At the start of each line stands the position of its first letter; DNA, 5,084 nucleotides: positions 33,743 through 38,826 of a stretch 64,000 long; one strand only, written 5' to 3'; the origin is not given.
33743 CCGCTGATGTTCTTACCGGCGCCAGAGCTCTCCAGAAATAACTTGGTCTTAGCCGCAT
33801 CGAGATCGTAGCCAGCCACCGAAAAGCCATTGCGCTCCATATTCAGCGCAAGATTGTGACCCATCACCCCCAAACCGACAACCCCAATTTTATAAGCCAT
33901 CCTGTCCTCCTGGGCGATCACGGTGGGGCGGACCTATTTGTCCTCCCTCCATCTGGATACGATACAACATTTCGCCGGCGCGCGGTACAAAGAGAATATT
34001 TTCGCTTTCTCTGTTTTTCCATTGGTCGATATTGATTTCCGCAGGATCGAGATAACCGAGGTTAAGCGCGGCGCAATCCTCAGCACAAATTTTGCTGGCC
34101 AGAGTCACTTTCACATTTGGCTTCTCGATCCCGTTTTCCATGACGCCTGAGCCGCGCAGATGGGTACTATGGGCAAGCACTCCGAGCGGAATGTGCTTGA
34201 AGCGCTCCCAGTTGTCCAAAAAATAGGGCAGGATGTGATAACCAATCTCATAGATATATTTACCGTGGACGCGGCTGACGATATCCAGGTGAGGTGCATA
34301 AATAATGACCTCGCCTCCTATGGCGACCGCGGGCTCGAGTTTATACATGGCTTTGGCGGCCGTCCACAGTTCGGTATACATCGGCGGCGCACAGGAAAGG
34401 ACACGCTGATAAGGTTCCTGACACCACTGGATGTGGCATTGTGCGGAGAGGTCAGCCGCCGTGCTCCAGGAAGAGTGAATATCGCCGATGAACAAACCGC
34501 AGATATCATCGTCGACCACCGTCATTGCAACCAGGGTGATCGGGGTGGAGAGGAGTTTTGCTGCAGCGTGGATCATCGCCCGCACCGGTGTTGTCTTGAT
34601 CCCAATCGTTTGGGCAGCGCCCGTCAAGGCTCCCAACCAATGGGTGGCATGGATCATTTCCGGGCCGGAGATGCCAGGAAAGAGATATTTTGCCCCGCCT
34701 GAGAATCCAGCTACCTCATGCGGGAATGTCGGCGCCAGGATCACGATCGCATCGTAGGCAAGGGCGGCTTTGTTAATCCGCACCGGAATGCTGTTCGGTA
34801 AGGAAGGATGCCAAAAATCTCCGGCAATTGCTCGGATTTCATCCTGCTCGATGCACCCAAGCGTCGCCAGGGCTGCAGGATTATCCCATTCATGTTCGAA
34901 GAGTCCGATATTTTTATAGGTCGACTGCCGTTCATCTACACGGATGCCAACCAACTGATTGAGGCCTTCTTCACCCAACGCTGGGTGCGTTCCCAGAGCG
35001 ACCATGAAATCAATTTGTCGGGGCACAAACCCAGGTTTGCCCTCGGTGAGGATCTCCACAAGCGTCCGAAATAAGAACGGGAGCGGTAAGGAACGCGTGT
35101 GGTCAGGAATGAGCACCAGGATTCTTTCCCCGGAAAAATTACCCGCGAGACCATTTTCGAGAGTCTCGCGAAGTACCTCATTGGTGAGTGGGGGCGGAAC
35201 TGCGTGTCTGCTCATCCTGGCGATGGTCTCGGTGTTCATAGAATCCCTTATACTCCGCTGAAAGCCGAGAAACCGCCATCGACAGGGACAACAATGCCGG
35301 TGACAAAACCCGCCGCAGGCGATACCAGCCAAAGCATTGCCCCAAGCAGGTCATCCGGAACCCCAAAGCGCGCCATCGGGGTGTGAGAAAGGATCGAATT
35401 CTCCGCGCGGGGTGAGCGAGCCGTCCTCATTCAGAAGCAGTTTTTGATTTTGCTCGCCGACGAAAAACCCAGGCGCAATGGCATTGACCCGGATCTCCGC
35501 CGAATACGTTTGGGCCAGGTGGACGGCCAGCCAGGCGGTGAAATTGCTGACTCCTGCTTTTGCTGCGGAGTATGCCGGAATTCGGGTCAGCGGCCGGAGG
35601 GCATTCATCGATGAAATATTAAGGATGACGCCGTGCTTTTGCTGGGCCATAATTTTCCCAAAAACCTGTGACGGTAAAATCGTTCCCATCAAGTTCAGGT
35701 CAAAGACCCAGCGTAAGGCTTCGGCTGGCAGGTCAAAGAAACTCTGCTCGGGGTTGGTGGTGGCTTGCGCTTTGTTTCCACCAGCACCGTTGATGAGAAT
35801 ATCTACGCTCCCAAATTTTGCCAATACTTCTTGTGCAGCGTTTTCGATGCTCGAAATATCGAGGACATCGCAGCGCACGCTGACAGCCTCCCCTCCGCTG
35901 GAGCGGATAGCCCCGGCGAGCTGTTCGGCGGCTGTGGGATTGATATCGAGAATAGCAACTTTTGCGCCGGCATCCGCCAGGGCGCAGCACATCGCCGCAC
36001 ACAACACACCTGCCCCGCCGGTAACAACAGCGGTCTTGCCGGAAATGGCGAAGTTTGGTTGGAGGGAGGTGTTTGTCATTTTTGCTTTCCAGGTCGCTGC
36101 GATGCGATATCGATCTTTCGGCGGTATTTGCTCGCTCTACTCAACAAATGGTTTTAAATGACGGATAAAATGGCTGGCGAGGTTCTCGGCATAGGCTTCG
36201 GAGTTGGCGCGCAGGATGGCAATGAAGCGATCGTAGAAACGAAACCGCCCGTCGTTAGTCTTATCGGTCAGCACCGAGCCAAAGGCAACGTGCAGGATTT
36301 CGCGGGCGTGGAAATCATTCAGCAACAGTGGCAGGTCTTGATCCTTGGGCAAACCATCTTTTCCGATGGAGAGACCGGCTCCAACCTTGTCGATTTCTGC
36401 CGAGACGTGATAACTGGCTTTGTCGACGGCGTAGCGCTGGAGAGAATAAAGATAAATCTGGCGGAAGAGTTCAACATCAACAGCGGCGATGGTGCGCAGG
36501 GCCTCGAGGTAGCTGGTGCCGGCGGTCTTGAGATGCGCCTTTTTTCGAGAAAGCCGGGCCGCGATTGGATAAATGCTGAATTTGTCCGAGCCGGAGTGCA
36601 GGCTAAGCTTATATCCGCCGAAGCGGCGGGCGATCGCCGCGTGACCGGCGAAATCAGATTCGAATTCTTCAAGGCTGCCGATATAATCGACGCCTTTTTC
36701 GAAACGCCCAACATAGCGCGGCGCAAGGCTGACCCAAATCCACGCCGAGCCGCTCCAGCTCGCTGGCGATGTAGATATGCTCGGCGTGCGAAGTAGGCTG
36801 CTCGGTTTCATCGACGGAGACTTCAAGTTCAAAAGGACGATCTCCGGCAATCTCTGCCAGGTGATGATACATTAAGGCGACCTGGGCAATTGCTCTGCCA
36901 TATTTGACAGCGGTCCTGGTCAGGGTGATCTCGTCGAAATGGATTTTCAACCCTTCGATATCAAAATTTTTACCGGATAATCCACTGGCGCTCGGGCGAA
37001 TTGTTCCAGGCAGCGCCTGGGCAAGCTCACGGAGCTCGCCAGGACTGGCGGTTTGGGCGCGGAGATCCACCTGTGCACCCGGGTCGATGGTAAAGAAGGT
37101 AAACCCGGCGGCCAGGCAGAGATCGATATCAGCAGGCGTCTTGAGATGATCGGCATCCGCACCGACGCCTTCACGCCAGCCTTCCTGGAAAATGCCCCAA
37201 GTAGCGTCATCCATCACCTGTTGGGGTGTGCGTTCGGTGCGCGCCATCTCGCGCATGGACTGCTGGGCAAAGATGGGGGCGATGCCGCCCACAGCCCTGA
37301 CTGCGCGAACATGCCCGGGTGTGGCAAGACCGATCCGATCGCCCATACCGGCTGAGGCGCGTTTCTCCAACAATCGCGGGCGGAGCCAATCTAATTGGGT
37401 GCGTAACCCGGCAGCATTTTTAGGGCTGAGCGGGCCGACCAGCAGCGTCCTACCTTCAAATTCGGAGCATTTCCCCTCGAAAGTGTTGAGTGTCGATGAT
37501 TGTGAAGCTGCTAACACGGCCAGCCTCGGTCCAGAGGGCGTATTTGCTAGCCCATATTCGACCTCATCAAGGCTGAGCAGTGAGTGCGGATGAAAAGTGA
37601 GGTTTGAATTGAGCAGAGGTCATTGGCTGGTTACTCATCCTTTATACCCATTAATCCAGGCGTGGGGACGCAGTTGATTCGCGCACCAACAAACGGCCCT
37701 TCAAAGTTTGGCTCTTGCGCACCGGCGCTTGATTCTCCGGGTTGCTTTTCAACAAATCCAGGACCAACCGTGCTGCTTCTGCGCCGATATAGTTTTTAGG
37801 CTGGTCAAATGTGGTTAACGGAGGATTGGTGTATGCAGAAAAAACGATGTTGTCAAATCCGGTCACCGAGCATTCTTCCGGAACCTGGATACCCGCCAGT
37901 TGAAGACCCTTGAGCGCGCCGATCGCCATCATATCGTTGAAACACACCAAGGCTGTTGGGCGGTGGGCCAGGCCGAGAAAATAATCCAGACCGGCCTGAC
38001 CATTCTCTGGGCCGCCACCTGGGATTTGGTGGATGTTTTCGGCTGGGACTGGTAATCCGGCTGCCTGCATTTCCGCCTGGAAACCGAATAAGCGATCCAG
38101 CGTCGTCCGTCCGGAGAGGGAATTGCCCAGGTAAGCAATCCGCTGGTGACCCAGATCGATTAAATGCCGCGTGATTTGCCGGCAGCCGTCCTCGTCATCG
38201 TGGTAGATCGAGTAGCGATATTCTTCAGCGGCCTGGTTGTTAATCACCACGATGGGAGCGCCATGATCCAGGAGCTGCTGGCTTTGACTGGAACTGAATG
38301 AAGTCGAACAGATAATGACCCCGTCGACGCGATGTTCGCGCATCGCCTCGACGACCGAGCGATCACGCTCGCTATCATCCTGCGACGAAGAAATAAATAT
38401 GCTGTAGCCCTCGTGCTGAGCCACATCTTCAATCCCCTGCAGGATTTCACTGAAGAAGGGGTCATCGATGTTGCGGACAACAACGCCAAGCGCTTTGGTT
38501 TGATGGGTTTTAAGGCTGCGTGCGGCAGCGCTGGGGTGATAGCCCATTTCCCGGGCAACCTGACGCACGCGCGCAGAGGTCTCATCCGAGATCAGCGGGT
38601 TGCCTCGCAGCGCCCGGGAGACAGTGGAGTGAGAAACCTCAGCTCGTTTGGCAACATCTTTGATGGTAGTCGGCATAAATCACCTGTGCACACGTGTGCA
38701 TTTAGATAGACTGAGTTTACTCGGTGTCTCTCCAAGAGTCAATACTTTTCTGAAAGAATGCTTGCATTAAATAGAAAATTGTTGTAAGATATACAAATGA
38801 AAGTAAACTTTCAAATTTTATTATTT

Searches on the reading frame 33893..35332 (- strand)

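Call 23: search_protein_families(library=pfam, proteins=[window:33893-35332:-], max_evalue=0.0001)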
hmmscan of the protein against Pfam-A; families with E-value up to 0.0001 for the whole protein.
window:33893-35332:- (480 aa): 1 family
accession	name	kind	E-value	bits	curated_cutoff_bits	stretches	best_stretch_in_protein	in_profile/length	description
PF09861.14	Lar_N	-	6.8e-21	74.8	23.3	2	179-236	140-196/204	Lactate racemase N-terminal domain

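Call 62: search_protein_families(library=ncbifam, proteins=[window:33893-35332:-], max_evalue=1e-10)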
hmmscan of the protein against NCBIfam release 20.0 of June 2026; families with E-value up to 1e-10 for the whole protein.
window:33893-35332:- (480 aa): 5 families
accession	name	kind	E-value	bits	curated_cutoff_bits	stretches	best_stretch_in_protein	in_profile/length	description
NF052594.1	NPN_18_hexonate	equivalog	1e-38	133.1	500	1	49-392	5-340/411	nickel-dependent putative hexonate epimerase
NF052593.1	NPN_racem_MAR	equivalog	1.9e-30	105.8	500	1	48-346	45-312/415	nickel-dependent malate racemase, LarAH6 family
NF052595.1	NPN_LarAH5_MAR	equivalog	1.7e-23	83.3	462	1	61-456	50-412/415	nickel-dependent malate racemase, LarAH5 family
NF033504.2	Ni_dep_LarA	equivalog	1e-18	67.3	460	1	47-347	47-316/422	nickel-dependent lactate racemase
NF052525.1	NPN_LarAH10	equivalog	6.6e-17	61.3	540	1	41-350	40-327/426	NPN-dependent 2-hydroxyacid racemase, LarAH10 family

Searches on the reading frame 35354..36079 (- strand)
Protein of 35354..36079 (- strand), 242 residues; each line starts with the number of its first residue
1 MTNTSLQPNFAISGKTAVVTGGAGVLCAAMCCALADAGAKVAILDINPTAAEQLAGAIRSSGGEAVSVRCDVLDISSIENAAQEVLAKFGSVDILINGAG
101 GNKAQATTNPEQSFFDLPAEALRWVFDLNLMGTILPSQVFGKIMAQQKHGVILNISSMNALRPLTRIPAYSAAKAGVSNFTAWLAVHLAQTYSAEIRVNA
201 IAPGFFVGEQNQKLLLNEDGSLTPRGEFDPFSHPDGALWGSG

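Call 23: search_protein_families(library=pfam, proteins=[window:35354-36079:-], max_evalue=0.0001)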
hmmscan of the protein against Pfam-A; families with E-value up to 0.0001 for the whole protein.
window:35354-36079:- (242 aa): 3 families
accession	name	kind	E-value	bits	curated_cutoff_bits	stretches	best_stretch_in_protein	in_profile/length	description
PF00106.31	adh_short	-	5.8e-44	150.3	26.6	1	15-213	1-189/195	short chain dehydrogenase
PF13561.12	adh_short_C2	-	9.9e-33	114.1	27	1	28-207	10-177/236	Enoyl-(Acyl carrier protein) reductase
PF08659.16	KR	-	1.1e-06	29.2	22.6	1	16-175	2-154/180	KR domain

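Call 63: search_protein_families(library=ncbifam, proteins=[window:35354-36079:-], max_evalue=1e-15)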
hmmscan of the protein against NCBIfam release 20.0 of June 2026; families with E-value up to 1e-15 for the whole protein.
window:35354-36079:- (242 aa): 142 families (the best 25 are shown)
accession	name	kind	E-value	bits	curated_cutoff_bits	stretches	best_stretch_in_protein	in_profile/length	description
NF006132.0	PRK08277.1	subfamily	1.2e-90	303.6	281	1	7-227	3-230/280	D-mannonate oxidoreductase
NF005559.1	PRK07231.1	subfamily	6.6e-41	140.4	215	1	12-211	2-191/249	glucose 1-dehydrogenase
NF006070.0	PRK08213.1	subfamily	1.1e-40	139.8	279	1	5-219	3-212/259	gluconate 5-dehydrogenase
NF004196.0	PRK05650.1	equivalog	8.3e-37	126.7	297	1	17-207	5-185/272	SDR family oxidoreductase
NF004773.0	PRK06113.1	equivalog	2.1e-36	125.7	367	1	8-207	5-193/255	7-alpha-hydroxysteroid dehydrogenase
NF004198.0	PRK05653.1-3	equivalog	1.4e-35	123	296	1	13-206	6-189/248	3-oxoacyl-ACP reductase FabG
NF004514.1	PRK05855.1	equivalog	4.9e-35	121.1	455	1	10-205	309-495/578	SDR family oxidoreductase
NF009466.0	PRK12826.1-2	subfamily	2.6e-33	115.5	222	1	15-215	4-196/248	3-oxoacyl-ACP reductase FabG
NF004778.0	PRK06124.1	equivalog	2.8e-33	115.4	303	1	8-219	5-206/256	SDR family oxidoreductase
NF004791.0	PRK06138.1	equivalog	3.4e-33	115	312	1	12-217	3-197/252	SDR family oxidoreductase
NF005853.0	PRK07774.1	equivalog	9.1e-33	113.7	303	1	11-213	3-195/250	SDR family oxidoreductase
NF005309.0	PRK06841.1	subfamily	4.4e-32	111.6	286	1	4-210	5-198/255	GolD/DthD family dehydrogenase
NF009093.0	PRK12429.1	subfamily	5.6e-32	111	258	1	12-206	3-187/259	3-hydroxybutyrate dehydrogenase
NF005390.0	PRK06935.1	equivalog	6.1e-32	111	369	1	8-212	9-202/258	2-dehydro-3-deoxy-D-gluconate 5-dehydrogenase KduD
NF005067.0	PRK06484.1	equivalog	2.3e-31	108.9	713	1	11-207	270-452/524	short chain dehydrogenase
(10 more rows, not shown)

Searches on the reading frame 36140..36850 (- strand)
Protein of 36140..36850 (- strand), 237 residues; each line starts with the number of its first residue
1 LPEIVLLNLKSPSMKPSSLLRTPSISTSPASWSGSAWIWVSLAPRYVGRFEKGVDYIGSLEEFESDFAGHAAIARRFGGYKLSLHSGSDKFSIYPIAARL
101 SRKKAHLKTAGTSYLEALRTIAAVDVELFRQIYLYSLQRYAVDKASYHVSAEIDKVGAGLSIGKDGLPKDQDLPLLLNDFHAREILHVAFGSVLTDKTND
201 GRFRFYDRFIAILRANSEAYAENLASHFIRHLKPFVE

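Call 23: search_protein_families(library=pfam, proteins=[window:36140-36850:-], max_evalue=0.0001)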
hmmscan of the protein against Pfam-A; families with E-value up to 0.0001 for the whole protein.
window:36140-36850:- (237 aa): 1 family
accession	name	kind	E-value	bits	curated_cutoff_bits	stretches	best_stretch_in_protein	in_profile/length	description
PF16257.11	UxaE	-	5.2e-66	223.7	27.1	1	40-233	288-473/475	tagaturonate epimerase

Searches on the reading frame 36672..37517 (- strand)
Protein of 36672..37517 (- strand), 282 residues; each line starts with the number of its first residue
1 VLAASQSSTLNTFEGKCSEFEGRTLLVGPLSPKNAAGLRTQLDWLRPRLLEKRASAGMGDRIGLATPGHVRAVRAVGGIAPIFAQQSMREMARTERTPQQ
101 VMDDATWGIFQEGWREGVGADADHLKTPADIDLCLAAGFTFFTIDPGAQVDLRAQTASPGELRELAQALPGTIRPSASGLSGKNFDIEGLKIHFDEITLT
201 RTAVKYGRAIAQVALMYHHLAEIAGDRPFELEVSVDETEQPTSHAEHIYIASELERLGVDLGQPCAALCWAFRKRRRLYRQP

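Call 23: search_protein_families(library=pfam, proteins=[window:36672-37517:-], max_evalue=0.0001)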
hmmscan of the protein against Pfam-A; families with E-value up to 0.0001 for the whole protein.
window:36672-37517:- (282 aa): 1 family
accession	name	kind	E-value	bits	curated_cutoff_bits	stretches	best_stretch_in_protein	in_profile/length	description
PF16257.11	UxaE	-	1.3e-68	232.2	27.1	1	18-261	41-287/475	tagaturonate epimerase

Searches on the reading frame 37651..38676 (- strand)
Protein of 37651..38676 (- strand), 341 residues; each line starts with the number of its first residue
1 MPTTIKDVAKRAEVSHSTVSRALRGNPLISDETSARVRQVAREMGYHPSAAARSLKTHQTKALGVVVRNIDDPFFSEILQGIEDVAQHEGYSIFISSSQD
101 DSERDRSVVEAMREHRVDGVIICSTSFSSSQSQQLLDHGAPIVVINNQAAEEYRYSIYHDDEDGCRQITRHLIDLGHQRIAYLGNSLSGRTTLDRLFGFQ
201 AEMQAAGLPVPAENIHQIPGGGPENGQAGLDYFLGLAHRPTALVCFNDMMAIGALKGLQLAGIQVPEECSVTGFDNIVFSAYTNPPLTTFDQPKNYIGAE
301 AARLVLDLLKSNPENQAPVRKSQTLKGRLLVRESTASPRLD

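Call 8: search_protein_families(library=ncbifam, proteins=[window:37651-38676:-], max_evalue=0.001)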
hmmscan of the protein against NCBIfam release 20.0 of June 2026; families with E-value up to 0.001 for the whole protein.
window:37651-38676:- (341 aa): 19 families
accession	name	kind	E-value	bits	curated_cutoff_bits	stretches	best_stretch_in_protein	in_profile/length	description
NF047341.1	lactose_RbsR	equivalog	4.3e-71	239.9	382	1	4-337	4-330/331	ribose utilization transcriptional repressor RbsR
NF007979.0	PRK10703.1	equivalog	2.2e-69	234.2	501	1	3-336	2-332/341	HTH-type transcriptional repressor PurR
NF008269.0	PRK11041.1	equivalog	6e-67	226.1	436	1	3-338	10-340/342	DNA-binding transcriptional regulator CytR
NF007743.0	PRK10423.1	equivalog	3.5e-60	203.8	531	1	4-334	3-329/330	ribose operon transcriptional repressor RbsR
NF052440.1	TransRegGNTRPSEAE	equivalog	6.3e-60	203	400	1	3-334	6-332/333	HTH-type transcriptional regulator GntR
NF008002.0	PRK10727.1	equivalog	1.3e-57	195.4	557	1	3-329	2-327/341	HTH-type transcriptional regulator GalR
TIGR01481.1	ccpA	equivalog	3.9e-55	187.6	442.35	1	3-313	3-311/330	catabolite control protein A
NF007706.0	PRK10401.1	equivalog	3.5e-54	184.4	555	1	3-309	2-307/346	HTH-type transcriptional regulator GalS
NF007075.0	PRK09526.1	subfamily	1e-49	169.4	340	1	2-338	5-334/358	LacI family DNA-binding transcriptional regulator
NF051853.1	TransRegUriRCory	equivalog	2.3e-49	168.3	550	1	4-334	2-323/327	transcriptional regulator UriR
NF007449.0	PRK10014.1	subfamily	6e-48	163.6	310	1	3-313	7-326/342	Mal regulon transcriptional regulator MalI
NF047913.1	TransRegIdnR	equivalog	6.8e-40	137.4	500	1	4-314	7-314/331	DNA-binding transcriptional regulator IdnR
TIGR02417.1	fruct_sucro_rep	subfamily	4.3e-37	128.1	389.55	1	4-310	1-308/327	D-fructose-responsive transcription factor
NF008452.0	PRK11303.1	equivalog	1.2e-35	123.3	385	1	4-320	2-319/332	catabolite repressor/activator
TIGR02405.1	trehalos_R_Ecol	equivalog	2.4e-31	109.3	357.35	1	4-318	3-305/311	trehalose operon repressor TreR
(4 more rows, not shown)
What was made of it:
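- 37651..38676 (-): Divergently transcribed LacI-family regulator. Call 8.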
